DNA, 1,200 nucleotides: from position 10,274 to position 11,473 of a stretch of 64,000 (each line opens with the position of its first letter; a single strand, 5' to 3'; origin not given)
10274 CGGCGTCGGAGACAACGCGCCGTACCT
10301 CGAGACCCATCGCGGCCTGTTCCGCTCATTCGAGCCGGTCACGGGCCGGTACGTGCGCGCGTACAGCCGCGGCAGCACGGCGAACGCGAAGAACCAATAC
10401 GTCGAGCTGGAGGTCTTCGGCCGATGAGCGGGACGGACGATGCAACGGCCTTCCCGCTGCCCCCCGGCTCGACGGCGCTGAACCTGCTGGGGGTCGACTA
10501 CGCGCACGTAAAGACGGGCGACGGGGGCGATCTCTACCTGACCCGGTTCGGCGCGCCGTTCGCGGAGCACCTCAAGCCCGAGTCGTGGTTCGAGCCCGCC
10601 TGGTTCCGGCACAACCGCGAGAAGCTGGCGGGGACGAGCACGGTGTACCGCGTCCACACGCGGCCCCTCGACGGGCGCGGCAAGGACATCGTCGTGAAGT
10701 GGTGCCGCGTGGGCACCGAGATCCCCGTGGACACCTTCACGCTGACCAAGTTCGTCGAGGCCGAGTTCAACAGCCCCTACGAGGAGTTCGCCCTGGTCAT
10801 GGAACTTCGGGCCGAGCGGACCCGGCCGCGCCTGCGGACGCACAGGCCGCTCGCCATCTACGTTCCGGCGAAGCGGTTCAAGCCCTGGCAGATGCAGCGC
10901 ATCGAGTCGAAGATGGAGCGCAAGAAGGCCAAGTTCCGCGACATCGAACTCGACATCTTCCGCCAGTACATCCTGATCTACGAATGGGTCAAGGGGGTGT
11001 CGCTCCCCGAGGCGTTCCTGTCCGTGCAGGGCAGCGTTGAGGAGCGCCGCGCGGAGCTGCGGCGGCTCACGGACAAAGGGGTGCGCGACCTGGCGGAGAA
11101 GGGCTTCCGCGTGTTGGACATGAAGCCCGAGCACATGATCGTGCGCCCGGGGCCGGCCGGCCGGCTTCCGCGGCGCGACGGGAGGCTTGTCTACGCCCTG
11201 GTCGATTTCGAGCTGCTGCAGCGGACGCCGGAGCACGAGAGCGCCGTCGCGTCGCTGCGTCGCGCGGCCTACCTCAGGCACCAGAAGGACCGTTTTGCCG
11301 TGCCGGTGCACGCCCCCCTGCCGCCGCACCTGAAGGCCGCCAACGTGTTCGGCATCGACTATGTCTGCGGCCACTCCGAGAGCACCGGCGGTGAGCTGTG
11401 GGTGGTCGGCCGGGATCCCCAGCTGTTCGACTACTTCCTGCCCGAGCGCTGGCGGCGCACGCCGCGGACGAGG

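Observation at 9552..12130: Membrane-anchored discoidin-domain protein translationally coupled to a tandem kinase/pseudokinase-like protein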

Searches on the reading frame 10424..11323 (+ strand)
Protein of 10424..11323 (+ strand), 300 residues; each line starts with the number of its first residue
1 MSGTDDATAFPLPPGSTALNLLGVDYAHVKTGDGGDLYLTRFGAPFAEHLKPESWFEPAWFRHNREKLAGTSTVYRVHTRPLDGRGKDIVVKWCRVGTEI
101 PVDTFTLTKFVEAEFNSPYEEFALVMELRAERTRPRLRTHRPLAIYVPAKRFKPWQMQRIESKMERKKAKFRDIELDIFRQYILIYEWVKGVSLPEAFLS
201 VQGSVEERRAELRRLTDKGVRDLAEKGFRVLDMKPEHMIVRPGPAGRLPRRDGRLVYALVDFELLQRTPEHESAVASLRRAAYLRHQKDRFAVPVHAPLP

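Call 38: search_solved_structures(query=A3, max_evalue=10, show_alignments=3)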
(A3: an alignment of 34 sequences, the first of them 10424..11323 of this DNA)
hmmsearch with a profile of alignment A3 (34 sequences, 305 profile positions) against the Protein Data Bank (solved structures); distinct sequences matched with E-value up to 10: 1.
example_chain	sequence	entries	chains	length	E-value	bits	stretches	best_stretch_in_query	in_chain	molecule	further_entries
3lag_A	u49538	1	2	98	1.3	11.1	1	21-80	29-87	uncharacterized protein RPA4178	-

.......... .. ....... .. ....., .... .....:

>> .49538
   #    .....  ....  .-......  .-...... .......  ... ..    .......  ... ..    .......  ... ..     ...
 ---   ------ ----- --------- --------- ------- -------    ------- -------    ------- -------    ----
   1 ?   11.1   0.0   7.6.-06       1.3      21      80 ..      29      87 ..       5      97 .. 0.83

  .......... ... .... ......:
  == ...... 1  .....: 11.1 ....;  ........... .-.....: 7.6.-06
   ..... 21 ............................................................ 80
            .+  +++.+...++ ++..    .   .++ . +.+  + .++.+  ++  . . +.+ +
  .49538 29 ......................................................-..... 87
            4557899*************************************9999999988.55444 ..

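Call 39: search_protein_families(library=pfam, alignment_id=A3, max_evalue=1)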
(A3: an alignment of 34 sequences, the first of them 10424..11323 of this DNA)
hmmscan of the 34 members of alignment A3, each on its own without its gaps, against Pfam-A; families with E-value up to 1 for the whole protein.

A. member 1, window:10424-11323:+ (300 aa): 2 families
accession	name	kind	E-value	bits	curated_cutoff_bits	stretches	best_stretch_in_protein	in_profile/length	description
PF21213.3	PriA-like_WH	-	0.014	15.8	27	1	261-289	15-43/63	Primosomal protein N'-like, winged helix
PF17177.10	PPR_long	-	0.14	11.9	27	1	120-165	107-151/211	Pentacotripeptide-repeat region of PRORP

B. families by the number of members that match (of 34 scanned): 15 families
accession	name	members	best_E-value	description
PF03109.22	ABC1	4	9.6e-05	ABC1 atypical kinase-like domain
PF07179.17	SseB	1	0.0037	SseB protein N-terminal domain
PF21213.3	PriA-like_WH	1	0.014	Primosomal protein N'-like, winged helix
PF22665.2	DUF6293_C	1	0.027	DUF6293 C-terminal winged helix domain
PF17648.7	Luciferase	1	0.044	Luciferase domain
PF22415.1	PSV_ORF131-like_dom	1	0.046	PSV_Hypothetical protein ORF131-like domain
PF03460.22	NIR_SIR_ferr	1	0.049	Nitrite/Sulfite reductase ferredoxin-like half domain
PF09851.14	SHOCT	1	0.058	Short C-terminal domain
PF06092.17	DUF943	1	0.093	Enterobacterial putative membrane protein (DUF943)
PF13936.12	HTH_38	1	0.11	Helix-turn-helix domain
PF11684.13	DUF3280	1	0.13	Protein of unknown function (DUF2380)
PF17177.10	PPR_long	1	0.14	Pentacotripeptide-repeat region of PRORP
PF12158.14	DUF3592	1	0.17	Domain of unknown function (DUF3592)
PF12747.12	DdrB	1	0.19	DdrB-like protein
PF07455.17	Psu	1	0.2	Phage polarity suppression protein (Psu)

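Call 49: predict_structure(alignment_id=A4)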
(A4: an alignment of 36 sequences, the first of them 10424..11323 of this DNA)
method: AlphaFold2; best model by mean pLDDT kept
length: 300 residues; sequences in the alignment: 36
mean_pLDDT: 91.8   pTM: 0.89
mean pLDDT of the five models: 91.8, 91.2, 91.1, 91.0, 90.3
residues with pLDDT >= 90: 246; 70-90: 32; 50-70: 16; < 50: 6
segments of 3 or more residues with pLDDT < 50: 1-6
pLDDT, mean of each block of 10 residues (from residue 1): 51 94 96 98 97 97 95 94 96 96 72 92 97 94 98 98 95 92 98 94 93 96 97 95 92 95 96 94 89 61
secondary structure, 60 per line:
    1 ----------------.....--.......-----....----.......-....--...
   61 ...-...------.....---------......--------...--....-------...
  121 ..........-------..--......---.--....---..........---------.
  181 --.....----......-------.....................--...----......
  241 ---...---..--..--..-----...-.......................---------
elements in order: E17-21 E24-30 E36-39 H44-50 H52-55 H58-63 E65-67 E74-78 E88-93 H107-110 H118-130 E142-147 H154-157 H161-170 E183-187 H194-197 H205-225 E228-230 E238-240 E265-267 H269-291
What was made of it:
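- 10463..11299 (+): Half 1: catalytically intact minimal PKL domain with an N-terminal beta/alpha extension of about 50 aa. AF2 model of this half with pLDDT 91.8 (call 49).
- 10628..10648 (+): Glycine loop AGTSTVY (G70). It lies between predicted strands beta1 and beta2 (call 49).
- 10781..10789 (+): E120-E121-F of NSPYEEF, at the start of helix alphaC (the Glu partner of K92). Helix 118-130 (call 49).
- On Hanks-type eukaryotic-like protein kinase (PF00069): The domain ends with one helix about 30 residues after DFE (call 49).
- The domain is minimal and lacks the activation segment and the substrate-binding C-lobe (call 49).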

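Call 51: fold_search(model_id=the predicted structure, library=pdb)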
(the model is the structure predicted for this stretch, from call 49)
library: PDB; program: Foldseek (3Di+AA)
matches with E <= 10: 1991; with E <= 0.001: 34
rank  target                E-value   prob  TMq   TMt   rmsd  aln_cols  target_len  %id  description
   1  6xdb                  2.2e-04  1.00  0.27  0.22   9.7       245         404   13  Crystal structure of IRE1a in complex with G-6904 (released 2021-04-21)
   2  9fmr_H                2.5e-04  1.00  0.33  0.30   8.7       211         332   13  Structure of DDB1/Cdk12/Cyclin K with molecular glue SR-4835 (released 2024-10-16)
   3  7f3g_A                3.0e-04  1.00  0.30  0.32   9.6       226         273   16  Crystal structure of DCLK1 kinase domain in complex with ruxolitinib (released 2021-08-18)
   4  5a6o_B                4.1e-04  1.00  0.30  0.33   9.3       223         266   17  Crystal structure of the apo form of the unphosphorylated human death associated protein kinase 3 (DAPK3) (released 2015-10-21)
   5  3tn8_A                4.6e-04  1.00  0.29  0.28   8.3       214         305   14  CDK9/cyclin T in complex with CAN508 (released 2012-02-15)
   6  9fmp_A                4.9e-04  1.00  0.34  0.29   7.1       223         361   17  Crystal structure of phosphorylated C. merolae LAMMER-like dual specificity kinase (CmLIK) kinase domain in complex wi (released 2025-06-18)
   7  4eok_C                5.5e-04  1.00  0.30  0.30   6.9       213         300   15  Thr 160 phosphorylated CDK2 H84S, Q85M, K89D - human cyclin A3 complex with the inhibitor NU6102 (released 2013-02-06)
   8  6w9e_A                5.8e-04  1.00  0.30  0.29   8.3       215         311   17  Crystal Structure of Human CDK9/cyclinT1 in complex with MC180295 (released 2021-09-01)
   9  5mag                  5.8e-04  1.00  0.27  0.26   8.5       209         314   14  Crystal structure of MELK in complex with an inhibitor (released 2017-12-06)
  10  7uis_A                6.2e-04  1.00  0.28  0.30   8.2       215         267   12  Cocrystal structure of human CaMKII-alpha (CAMK2A)kinase domain and GluN2B(S1303D) (released 2022-04-06)
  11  8bu6_E                6.6e-04  1.00  0.32  0.30   8.8       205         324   14  Structure of DDB1 bound to DS55-engaged CDK12-cyclin K (released 2023-09-13)
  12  6cyt_A                6.6e-04  1.00  0.31  0.29   8.1       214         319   15  HIV-1 TAR loop in complex with Tat:AFF4:P-TEFb (released 2018-12-12)
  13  5ci7                  6.6e-04  1.00  0.30  0.32  10.1       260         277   12  Structure of ULK1 bound to a selective inhibitor (released 2015-08-26)
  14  8z5m_C                6.6e-04  1.00  0.29  0.24   8.9       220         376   17  human phosphorylase kinase alpha/gamma/delta subcomplex - inactive state (released 2025-04-23)
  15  3bhy                  7.0e-04  1.00  0.33  0.36   7.3       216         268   17  Crystal structure of human death associated protein kinase 3 (DAPK3) in complex with a beta-carboline ligand (released 2007-12-25)
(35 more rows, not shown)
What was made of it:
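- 10463..11299 (+): Foldseek top 50 are all protein kinases (call 51).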
